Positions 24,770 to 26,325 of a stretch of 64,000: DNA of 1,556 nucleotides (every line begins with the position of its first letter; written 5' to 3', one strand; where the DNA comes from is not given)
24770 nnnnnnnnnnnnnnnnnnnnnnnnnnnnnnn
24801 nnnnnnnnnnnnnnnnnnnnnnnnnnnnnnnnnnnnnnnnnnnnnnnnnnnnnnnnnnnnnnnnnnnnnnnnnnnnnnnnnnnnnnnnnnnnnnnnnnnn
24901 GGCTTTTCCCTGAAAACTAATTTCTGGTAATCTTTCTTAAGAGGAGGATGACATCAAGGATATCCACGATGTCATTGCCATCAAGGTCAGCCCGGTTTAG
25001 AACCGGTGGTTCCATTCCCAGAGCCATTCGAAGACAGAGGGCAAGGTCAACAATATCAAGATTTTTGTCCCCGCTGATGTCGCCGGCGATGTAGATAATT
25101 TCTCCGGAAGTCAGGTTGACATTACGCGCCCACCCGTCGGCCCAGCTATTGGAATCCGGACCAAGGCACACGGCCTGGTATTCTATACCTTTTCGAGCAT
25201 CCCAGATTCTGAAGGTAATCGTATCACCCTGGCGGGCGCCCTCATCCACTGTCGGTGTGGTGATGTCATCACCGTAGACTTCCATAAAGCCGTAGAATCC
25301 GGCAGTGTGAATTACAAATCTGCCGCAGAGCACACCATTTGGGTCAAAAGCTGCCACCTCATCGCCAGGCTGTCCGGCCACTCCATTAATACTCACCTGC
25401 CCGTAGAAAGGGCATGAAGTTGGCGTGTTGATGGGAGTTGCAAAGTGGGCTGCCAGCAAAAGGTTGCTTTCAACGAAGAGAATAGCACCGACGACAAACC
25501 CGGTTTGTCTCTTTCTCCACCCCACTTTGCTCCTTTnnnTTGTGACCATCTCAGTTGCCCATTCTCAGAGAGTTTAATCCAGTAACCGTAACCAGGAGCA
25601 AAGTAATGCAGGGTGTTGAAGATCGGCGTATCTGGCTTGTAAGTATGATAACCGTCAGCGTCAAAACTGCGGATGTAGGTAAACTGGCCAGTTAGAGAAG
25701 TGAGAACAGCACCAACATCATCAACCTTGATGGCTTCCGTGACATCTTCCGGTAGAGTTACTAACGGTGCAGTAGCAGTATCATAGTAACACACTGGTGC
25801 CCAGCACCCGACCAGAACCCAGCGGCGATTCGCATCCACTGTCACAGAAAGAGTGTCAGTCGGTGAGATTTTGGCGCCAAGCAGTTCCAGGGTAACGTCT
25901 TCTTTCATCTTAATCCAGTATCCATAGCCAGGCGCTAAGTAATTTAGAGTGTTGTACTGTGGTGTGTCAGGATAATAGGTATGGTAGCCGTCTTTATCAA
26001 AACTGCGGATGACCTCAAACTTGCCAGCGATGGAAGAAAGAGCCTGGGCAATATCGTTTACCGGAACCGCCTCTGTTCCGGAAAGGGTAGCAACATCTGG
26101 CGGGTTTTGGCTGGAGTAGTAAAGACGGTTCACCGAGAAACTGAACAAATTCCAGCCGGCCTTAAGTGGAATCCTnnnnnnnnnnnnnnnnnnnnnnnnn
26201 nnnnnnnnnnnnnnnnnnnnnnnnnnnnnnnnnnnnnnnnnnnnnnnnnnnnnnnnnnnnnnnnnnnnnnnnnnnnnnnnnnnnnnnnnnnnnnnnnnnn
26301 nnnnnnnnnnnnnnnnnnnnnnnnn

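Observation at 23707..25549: Dockerin-like C-terminal domains on several proteins of a Wood-Ljungdahl anaerobe, with a shared CLRMA signature and no cohesin partner in the window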

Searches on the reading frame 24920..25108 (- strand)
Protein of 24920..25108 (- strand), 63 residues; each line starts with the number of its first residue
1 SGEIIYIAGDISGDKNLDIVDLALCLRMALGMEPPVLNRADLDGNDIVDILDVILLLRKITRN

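Call 65: predict_structure(alignment_id=A8)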
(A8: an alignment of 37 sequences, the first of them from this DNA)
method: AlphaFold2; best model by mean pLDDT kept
length: 63 residues; sequences in the alignment: 37
mean_pLDDT: 93.5   pTM: 0.78
mean pLDDT of the five models: 93.5, 93.2, 92.7, 92.2, 92.0
residues with pLDDT >= 90: 55; 70-90: 4; 50-70: 4; < 50: 0
segments of 3 or more residues with pLDDT < 50: none
pLDDT, mean of each block of 10 residues (from residue 1): 80 96 98 97 98 97 79
secondary structure, 60 per line:
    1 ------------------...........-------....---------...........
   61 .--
elements in order: H19-29 H37-40 H50-61

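Call 67: fold_search(model_id=the predicted structure, library=pdb)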
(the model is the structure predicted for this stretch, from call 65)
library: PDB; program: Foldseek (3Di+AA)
matches with E <= 10: 83; with E <= 0.001: 0
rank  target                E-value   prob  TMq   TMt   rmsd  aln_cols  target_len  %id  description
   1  5nrk_B                7.7e-03  1.00  0.75  0.70   2.9        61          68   23  Crystal structure of the sixth cohesin from Acetivibrio cellulolyticus' scaffoldin B in complex with Cel5 dockerin S15 (released 2018-01-31)
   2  2ccl_B                8.2e-03  1.00  0.81  0.82   1.4        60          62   32  THE S45A, T46A MUTANT OF THE TYPE I COHESIN-DOCKERIN COMPLEX FROM THE CELLULOSOME OF CLOSTRIDIUM THERMOCELLUM (released 2007-02-13)
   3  5nrm_B                9.3e-03  1.00  0.78  0.75   2.9        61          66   21  Crystal structure of the sixth cohesin from Acetivibrio cellulolyticus' scaffoldin B in complex with Cel5 dockerin S51 (released 2018-01-31)
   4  5lxv_B                1.5e-02  1.00  0.81  0.78   1.7        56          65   23  Crystal structure of Ruminococcus flavefaciens scaffoldin C cohesin in complex with a dockerin from an uncharacterized (released 2016-10-19)
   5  4dh2_D                1.5e-02  1.00  0.77  0.70   2.8        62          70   21  Crystal structure of Coh-OlpC(Cthe_0452)-Doc435(Cthe_0435) complex: A novel type I Cohesin-Dockerin complex from Clost (released 2012-11-28)
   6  8x39_B                2.1e-02  1.00  0.85  0.40   1.1        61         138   34  Crystal structure of cellulosomal double-dockerin module of Clo1313_0689 from Clostridium thermocellum (released 2024-04-03)
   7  8x39_A                2.1e-02  1.00  0.83  0.40   1.3        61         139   34  Crystal structure of cellulosomal double-dockerin module of Clo1313_0689 from Clostridium thermocellum (released 2024-04-03)
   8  6kgf_D                2.3e-02  1.00  0.79  0.81   2.3        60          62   23  Crystal structure of CaDoc0917(R16D)-CaCohA2 complex at pH 8.2 (released 2020-07-08)
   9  4dh2_B                2.3e-02  1.00  0.77  0.68   2.8        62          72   21  Crystal structure of Coh-OlpC(Cthe_0452)-Doc435(Cthe_0435) complex: A novel type I Cohesin-Dockerin complex from Clost (released 2012-11-28)
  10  5nrk_D                2.3e-02  1.00  0.75  0.71   3.0        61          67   23  Crystal structure of the sixth cohesin from Acetivibrio cellulolyticus' scaffoldin B in complex with Cel5 dockerin S15 (released 2018-01-31)
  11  4uyq_B                3.2e-02  1.00  0.79  0.69   3.0        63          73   25  High resolution structure of the third cohesin ScaC in complex with the ScaB dockerin with a mutation in the C-termina (released 2015-04-15)
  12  4fl4_G                3.5e-02  1.00  0.75  0.71   2.9        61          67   26  Scaffoldin conformation and dynamics revealed by a ternary complex from the Clostridium thermocellum cellulosome (released 2012-06-27)
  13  2vn5_D                4.0e-02  1.00  0.78  0.89   1.6        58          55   19  The Clostridium cellulolyticum dockerin displays a dual binding mode for its cohesin partner (released 2008-05-20)
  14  2vn6_B                4.0e-02  1.00  0.80  0.79   1.7        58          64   19  The Clostridium cellulolyticum dockerin displays a dual binding mode for its cohesin partner (released 2008-05-13)
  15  6kgf_B                4.0e-02  1.00  0.79  0.81   2.3        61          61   23  Crystal structure of CaDoc0917(R16D)-CaCohA2 complex at pH 8.2 (released 2020-07-08)
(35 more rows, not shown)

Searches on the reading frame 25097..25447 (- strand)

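Call 15: search_protein_families(library=pfam, proteins=[window:25097-25447:-], max_evalue=10)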
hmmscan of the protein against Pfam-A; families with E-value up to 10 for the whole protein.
seq(117 aa): 2 families
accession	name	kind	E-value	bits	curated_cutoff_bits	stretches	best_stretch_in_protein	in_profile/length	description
PF18416.6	GbpA_2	-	0.079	13.6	26.6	1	69-114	11-62/101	N-acetylglucosamine binding protein domain 2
PF22429.2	HutF_N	-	0.72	10.1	25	1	103-112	12-21/45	Formimidoylglutamate deiminase HutF, N-terminal domain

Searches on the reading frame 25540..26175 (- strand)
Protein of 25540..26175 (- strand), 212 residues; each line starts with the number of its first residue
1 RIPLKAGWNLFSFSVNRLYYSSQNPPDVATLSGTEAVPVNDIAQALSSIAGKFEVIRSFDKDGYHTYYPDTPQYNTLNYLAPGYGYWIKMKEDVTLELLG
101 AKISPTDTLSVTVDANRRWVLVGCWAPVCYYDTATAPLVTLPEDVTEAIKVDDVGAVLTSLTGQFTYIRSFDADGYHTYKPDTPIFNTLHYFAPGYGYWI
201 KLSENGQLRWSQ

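Call 15: search_protein_families(library=pfam, proteins=[window:25540-26175:-], max_evalue=10)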
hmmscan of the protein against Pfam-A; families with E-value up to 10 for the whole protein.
seq(212 aa): 1 family
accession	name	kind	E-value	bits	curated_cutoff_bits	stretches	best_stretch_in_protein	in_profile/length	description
PF21553.2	Formyl_trans_C_2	-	0.23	11.5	27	1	161-176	12-27/58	Methionyl-tRNA formyltransferase, C-terminal domain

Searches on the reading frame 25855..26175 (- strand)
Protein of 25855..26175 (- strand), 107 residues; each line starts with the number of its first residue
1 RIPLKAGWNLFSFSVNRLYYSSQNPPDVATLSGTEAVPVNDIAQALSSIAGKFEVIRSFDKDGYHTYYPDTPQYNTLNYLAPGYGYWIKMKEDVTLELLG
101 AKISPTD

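Call 73: search_solved_structures(query=A6, max_evalue=10)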
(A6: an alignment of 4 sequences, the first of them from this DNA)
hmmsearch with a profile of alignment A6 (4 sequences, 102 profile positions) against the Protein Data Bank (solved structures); distinct sequences matched with E-value up to 10: 3.
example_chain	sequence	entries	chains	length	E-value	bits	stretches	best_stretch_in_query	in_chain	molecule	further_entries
5mfb_A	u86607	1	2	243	0.017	18.6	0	23-65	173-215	YIII(Dq)4CqI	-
4d4e_A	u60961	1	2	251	0.21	15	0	23-64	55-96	ARMADILLO REPEAT PROTEIN ARM00016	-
8qkd_A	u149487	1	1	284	0.27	14.7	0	38-71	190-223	sc-CC-5-24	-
